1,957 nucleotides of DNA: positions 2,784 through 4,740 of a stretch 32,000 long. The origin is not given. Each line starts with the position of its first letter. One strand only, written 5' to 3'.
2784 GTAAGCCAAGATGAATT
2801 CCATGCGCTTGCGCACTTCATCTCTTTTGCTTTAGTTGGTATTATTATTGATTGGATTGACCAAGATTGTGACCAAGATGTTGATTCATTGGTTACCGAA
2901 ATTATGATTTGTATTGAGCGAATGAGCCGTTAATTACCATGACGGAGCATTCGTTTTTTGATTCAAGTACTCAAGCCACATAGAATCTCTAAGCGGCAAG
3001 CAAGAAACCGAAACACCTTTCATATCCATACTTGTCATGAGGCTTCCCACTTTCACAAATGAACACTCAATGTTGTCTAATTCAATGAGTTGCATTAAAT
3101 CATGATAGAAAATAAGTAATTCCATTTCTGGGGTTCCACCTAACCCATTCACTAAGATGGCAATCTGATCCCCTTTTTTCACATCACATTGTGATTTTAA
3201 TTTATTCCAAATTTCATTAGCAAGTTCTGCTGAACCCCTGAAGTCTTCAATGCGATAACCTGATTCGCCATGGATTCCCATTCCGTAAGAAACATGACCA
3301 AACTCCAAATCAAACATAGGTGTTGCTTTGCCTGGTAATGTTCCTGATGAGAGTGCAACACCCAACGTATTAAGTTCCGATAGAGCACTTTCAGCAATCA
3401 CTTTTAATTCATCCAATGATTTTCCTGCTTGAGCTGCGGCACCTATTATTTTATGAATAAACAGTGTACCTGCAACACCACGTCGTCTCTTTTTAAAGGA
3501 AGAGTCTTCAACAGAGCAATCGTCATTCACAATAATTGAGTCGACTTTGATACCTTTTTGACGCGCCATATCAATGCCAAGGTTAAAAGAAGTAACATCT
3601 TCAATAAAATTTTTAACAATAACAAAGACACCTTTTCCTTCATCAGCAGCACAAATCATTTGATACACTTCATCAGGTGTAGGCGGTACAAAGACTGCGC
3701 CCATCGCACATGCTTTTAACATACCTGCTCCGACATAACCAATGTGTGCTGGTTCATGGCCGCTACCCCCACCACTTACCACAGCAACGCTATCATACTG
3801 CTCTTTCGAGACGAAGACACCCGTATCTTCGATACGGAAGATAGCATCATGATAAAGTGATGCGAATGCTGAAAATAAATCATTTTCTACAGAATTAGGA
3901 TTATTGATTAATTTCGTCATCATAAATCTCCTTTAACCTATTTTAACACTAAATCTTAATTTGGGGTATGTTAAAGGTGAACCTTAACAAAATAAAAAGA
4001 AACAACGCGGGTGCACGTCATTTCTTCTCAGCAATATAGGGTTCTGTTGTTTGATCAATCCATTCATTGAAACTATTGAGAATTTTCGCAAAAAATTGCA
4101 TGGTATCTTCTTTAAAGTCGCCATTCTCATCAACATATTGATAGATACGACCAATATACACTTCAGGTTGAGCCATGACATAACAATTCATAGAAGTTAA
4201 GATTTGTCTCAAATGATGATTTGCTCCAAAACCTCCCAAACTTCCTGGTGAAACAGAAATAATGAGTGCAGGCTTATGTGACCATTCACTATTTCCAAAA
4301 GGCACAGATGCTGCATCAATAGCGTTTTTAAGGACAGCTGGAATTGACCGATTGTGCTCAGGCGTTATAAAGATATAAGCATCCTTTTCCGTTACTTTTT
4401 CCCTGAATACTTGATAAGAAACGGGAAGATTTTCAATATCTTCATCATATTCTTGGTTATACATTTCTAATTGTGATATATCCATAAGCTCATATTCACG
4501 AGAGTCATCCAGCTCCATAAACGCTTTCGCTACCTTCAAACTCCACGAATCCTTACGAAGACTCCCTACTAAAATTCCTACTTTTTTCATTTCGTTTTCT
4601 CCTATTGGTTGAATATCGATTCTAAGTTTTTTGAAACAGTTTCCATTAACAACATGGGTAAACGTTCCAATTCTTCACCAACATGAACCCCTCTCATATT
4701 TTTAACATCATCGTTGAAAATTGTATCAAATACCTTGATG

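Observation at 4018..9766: Four-gene cassette: expanded AAA_5/MoxR-type ATPase, beta-propeller-like protein, D/E-rich VWA(MIDAS) protein and FMN reductase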

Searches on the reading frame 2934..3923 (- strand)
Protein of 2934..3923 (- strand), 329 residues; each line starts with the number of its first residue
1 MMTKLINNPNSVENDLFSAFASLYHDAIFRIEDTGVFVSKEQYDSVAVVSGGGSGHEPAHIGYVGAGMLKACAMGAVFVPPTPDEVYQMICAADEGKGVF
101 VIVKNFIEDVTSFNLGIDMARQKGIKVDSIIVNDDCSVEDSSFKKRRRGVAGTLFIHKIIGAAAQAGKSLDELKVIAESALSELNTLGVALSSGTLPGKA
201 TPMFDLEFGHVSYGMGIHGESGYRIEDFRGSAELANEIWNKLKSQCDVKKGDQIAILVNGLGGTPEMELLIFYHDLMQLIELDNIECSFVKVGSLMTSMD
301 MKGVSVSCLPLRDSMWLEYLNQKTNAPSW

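Call 33: search_protein_families(library=ncbifam, proteins=[window:2934-3923:-], max_evalue=0.01)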
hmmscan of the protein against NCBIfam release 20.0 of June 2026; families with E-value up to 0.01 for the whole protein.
window:2934-3923:- (329 aa): 4 families
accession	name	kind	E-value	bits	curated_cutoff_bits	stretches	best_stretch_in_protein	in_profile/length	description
TIGR02362.1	dhaK1b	equivalog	2.2e-114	381.9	413.25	1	6-329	3-326/326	DhaKLM operon coactivator DhaQ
TIGR02363.1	dhaK1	equivalog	1.7e-106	356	406.25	1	2-329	1-329/329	dihydroxyacetone kinase subunit DhaK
NF011049.0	PRK14479.1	subfamily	4.3e-105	352.4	492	1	2-329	1-327/568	dihydroxyacetone kinase family protein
TIGR02361.1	dak_ATP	equivalog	5.2e-80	269.7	574.95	1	4-329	2-343/583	glycerone kinase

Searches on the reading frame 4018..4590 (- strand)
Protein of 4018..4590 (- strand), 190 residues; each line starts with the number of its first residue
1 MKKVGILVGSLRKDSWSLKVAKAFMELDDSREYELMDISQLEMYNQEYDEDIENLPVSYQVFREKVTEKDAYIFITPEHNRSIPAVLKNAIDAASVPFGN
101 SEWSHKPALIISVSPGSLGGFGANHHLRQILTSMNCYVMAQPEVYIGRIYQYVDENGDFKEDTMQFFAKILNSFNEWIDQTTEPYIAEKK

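Call 4: search_protein_families(library=pfam, proteins=[window:4018-4590:-], max_evalue=1)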
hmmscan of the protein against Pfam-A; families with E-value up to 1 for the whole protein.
window:4018-4590:- (190 aa): 2 families
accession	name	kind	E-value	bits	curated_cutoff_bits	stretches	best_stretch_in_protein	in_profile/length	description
PF03358.20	FMN_red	-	1e-35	123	24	1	3-148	2-149/152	NADPH-dependent FMN reductase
PF02525.22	Flavodoxin_2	-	6.5e-07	29.7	27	1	2-117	1-137/198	Flavodoxin-like fold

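Call 33: search_protein_families(library=ncbifam, proteins=[window:4018-4590:-], max_evalue=0.01)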
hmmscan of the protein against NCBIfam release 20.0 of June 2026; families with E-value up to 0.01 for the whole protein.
window:4018-4590:- (190 aa): 1 family
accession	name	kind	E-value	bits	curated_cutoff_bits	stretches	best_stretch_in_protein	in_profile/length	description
NF007280.0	PRK09739.1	equivalog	0.00039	20.1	162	1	2-135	4-150/199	NAD(P)H oxidoreductase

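Call 40: search_protein_families(library=padloc, proteins=[window:4018-4590:-], max_evalue=0.01)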
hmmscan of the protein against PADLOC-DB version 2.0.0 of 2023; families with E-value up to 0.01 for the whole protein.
window:4018-4590:- (190 aa): 0 families
